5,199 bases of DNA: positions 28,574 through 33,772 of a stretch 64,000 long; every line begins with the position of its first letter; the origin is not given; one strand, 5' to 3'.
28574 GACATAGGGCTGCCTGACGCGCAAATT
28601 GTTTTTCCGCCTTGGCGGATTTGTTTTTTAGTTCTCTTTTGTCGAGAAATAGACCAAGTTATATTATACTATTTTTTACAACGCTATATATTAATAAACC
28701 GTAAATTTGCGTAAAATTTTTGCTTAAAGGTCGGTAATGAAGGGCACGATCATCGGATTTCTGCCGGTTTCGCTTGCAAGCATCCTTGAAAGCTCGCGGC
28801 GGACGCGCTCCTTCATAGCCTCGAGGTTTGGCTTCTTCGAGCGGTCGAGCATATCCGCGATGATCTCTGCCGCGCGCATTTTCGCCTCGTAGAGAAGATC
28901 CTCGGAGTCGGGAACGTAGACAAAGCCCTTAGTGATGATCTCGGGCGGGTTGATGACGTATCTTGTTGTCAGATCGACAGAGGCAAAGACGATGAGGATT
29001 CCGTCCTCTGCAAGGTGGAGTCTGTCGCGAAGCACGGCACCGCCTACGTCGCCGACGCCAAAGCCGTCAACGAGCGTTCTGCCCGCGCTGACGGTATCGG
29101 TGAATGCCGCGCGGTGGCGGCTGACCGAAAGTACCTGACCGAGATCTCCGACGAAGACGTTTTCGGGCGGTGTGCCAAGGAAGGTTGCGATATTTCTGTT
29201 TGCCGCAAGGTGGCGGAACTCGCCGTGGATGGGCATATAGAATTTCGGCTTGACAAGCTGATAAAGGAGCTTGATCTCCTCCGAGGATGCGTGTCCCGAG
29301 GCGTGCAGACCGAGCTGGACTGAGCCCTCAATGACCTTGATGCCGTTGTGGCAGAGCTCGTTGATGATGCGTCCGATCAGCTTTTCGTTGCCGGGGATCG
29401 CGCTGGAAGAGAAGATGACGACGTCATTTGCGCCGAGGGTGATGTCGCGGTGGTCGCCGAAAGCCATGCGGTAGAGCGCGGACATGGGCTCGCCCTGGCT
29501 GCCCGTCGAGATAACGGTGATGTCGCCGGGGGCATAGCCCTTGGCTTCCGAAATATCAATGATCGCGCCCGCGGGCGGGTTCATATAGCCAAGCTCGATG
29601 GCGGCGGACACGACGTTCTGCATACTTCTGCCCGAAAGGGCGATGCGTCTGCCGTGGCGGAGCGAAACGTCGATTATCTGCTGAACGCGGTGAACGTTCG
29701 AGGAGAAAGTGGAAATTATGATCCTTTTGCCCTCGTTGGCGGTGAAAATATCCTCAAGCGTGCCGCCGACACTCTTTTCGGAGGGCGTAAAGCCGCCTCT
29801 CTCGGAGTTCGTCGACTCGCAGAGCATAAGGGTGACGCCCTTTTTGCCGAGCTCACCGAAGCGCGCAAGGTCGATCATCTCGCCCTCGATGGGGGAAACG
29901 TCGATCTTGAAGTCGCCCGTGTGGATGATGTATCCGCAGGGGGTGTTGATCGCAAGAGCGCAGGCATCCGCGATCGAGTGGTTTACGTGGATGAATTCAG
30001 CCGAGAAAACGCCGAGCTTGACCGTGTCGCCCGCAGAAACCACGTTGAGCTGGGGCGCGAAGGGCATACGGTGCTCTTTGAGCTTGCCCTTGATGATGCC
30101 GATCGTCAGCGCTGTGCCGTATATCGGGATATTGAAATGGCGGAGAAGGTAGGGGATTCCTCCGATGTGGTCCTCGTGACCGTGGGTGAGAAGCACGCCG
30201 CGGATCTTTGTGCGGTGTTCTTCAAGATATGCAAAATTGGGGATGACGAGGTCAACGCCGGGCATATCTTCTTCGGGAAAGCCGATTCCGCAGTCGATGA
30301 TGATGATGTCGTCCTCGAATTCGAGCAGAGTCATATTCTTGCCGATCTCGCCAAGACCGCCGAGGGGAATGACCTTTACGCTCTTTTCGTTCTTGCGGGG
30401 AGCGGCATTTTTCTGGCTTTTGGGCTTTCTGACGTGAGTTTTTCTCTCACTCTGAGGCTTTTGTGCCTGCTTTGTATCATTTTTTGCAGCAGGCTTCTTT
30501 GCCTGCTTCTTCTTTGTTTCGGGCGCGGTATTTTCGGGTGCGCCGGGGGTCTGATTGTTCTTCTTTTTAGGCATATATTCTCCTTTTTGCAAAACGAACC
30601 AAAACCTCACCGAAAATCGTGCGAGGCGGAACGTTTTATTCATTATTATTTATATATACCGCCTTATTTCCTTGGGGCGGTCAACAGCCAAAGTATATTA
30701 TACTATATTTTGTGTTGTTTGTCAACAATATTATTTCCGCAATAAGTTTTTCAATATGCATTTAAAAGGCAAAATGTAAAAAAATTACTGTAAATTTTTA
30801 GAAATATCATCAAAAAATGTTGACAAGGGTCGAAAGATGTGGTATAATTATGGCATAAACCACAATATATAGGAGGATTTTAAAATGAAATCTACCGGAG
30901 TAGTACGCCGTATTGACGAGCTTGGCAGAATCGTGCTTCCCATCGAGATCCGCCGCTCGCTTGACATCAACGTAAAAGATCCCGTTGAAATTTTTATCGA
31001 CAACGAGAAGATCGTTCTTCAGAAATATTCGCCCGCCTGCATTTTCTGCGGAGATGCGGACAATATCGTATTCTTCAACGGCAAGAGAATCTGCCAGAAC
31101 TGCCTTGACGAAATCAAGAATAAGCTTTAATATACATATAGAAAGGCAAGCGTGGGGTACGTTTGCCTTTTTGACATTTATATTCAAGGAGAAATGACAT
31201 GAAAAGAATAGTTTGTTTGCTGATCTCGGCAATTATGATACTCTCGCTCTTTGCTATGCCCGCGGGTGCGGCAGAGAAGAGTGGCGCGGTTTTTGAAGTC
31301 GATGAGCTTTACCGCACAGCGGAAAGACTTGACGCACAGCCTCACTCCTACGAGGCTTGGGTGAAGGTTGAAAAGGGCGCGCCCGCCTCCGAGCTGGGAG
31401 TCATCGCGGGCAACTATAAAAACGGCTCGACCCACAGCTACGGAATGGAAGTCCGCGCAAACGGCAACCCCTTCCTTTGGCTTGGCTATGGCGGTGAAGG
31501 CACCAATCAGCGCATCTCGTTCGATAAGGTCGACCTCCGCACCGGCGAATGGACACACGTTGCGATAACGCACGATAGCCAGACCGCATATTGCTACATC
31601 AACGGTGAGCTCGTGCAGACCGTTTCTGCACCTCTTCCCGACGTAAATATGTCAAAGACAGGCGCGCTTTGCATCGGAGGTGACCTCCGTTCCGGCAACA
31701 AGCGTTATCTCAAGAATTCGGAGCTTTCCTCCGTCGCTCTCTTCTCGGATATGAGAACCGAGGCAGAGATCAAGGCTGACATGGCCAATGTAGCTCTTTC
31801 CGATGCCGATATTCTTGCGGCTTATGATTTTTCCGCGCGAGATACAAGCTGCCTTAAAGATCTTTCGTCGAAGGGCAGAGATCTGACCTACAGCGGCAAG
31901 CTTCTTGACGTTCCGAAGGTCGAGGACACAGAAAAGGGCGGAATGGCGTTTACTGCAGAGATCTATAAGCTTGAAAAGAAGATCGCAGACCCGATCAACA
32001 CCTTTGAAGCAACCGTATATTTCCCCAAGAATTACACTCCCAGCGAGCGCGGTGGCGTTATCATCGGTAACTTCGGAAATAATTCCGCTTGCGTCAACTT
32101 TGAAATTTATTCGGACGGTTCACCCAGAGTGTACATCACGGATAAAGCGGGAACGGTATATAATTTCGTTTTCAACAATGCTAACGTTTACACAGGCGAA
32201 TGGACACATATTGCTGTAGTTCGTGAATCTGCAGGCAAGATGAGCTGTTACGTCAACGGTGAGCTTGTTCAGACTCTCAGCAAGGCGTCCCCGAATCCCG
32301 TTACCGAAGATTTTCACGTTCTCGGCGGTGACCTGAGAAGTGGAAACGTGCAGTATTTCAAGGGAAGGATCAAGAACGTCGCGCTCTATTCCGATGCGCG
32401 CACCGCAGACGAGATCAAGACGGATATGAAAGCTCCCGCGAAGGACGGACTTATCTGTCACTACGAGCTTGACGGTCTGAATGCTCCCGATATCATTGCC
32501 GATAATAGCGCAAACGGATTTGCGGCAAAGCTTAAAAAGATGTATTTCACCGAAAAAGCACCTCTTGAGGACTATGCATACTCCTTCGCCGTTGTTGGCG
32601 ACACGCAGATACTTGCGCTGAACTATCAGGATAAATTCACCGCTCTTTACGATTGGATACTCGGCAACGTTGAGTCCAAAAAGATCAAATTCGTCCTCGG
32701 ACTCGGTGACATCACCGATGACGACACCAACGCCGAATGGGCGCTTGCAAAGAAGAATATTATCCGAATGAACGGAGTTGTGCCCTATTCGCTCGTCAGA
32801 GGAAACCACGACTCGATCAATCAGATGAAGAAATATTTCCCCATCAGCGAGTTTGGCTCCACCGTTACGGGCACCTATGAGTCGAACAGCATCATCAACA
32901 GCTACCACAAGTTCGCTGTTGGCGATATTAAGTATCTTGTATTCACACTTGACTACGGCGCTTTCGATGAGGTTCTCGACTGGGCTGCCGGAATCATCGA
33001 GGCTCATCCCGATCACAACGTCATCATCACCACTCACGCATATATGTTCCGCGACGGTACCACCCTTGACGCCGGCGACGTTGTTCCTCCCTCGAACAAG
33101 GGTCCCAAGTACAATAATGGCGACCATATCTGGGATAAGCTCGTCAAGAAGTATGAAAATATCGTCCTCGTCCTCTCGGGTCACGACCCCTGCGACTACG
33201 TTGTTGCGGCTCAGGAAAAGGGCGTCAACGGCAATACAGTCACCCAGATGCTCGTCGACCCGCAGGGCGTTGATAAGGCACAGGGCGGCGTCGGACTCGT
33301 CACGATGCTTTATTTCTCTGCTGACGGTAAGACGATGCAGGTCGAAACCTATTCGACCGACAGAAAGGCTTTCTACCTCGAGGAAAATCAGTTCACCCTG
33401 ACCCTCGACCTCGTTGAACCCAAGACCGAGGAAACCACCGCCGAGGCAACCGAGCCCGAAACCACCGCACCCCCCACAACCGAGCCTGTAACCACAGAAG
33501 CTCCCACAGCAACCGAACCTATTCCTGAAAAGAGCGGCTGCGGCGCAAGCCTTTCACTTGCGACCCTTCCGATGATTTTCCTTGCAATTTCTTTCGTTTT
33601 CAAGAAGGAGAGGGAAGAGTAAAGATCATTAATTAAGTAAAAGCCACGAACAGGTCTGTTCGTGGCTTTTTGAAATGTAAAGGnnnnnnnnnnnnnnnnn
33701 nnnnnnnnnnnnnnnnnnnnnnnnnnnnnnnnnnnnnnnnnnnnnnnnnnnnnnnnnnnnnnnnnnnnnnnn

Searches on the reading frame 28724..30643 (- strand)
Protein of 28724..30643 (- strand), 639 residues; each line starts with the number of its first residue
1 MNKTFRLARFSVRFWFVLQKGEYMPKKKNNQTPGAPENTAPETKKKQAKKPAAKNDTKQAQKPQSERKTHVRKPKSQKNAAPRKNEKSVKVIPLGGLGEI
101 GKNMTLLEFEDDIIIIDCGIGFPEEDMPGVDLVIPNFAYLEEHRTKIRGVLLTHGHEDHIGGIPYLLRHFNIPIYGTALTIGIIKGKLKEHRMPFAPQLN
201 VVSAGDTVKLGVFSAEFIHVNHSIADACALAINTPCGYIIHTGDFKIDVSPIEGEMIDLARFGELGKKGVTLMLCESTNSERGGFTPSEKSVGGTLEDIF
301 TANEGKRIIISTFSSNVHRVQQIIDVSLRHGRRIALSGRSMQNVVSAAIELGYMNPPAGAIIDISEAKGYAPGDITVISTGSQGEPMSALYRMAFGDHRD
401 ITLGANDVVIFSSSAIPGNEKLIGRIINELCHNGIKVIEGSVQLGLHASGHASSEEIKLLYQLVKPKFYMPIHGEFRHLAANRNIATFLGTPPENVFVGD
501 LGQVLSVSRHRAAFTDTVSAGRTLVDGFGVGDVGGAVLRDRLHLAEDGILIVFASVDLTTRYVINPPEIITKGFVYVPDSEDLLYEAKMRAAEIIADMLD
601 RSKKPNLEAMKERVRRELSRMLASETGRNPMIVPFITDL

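Call 42: search_protein_families(library=pfam, proteins=[window:28724-30643:-])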
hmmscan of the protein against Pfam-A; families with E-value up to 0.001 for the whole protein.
window:28724-30643:- (639 aa): 5 families
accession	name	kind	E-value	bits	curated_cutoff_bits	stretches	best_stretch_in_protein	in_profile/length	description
PF22505.1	RNase_J_b_CASP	-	3.5e-48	163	27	1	306-430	2-126/126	Ribonuclease J, beta-CASP domain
PF17770.6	RNase_J_C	-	7.1e-25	88.4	23.8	1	537-638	1-101/102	Ribonuclease J C-terminal domain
PF00753.33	Lactamase_B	-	5.2e-15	56.3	22.7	1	101-219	5-126/196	Metallo-beta-lactamase superfamily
PF12706.13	Lactamase_B_2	-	5.7e-11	42.8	27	1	114-246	3-144/200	Beta-lactamase superfamily domain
PF07521.17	RMMBL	-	2.2e-06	28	21.6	1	446-481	12-47/63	Zn-dependent metallo-hydrolase RNA specificity domain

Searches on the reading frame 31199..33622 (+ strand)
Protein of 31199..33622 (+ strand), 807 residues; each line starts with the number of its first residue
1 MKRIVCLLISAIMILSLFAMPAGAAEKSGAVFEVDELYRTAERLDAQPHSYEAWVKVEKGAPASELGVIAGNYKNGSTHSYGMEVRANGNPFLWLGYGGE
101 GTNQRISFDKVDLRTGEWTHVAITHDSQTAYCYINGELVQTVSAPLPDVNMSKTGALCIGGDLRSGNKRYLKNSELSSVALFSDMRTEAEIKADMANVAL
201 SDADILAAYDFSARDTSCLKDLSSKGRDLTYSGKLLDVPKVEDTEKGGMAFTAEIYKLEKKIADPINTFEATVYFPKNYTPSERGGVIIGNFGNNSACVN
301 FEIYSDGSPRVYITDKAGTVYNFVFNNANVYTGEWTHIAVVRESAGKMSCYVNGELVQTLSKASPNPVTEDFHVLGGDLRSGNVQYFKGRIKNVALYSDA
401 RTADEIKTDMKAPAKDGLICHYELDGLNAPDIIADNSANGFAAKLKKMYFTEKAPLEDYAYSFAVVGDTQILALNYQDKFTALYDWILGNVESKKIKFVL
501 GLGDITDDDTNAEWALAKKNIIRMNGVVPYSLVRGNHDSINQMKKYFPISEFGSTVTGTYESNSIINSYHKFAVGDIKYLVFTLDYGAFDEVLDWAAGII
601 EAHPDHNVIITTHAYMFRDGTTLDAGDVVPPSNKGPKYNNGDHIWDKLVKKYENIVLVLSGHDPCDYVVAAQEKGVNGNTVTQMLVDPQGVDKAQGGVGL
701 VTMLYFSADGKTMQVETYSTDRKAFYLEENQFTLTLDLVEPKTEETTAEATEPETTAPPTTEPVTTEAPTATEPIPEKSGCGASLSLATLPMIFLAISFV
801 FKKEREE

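Call 42: search_protein_families(library=pfam, proteins=[window:31199-33622:+])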
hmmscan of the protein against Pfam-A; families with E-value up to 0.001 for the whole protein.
window:31199-33622:+ (807 aa): 7 families
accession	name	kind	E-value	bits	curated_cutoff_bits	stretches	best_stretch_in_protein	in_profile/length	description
PF13385.13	Laminin_G_3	-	9.8e-44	149.6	27.6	2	285-407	34-151/151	Concanavalin A-like lectin/glucanases superfamily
PF00149.33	Metallophos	-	2.4e-11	44.9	21.5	1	462-665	2-190/191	Calcineurin-like phosphoesterase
PF02210.31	Laminin_G_2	-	5.9e-08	33.7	22.9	0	78-162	18-99/126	Laminin G domain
PF07953.20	Toxin_R_bind_N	-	2.1e-07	31.3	23.8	0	50-153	57-163/191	Clostridium neurotoxin, N-terminal receptor binding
PF06439.18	3keto-disac_hyd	-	3.7e-06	27.5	26.8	0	76-157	81-170/187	3-keto-disaccharide hydrolase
PF22925.3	TS_C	-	8.6e-05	22.7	27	0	111-182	125-195/202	Trans-sialidase, C-terminal domain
PF02973.23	Sialidase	-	0.00086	19.3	26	0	338-408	108-183/189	Sialidase, N-terminal domain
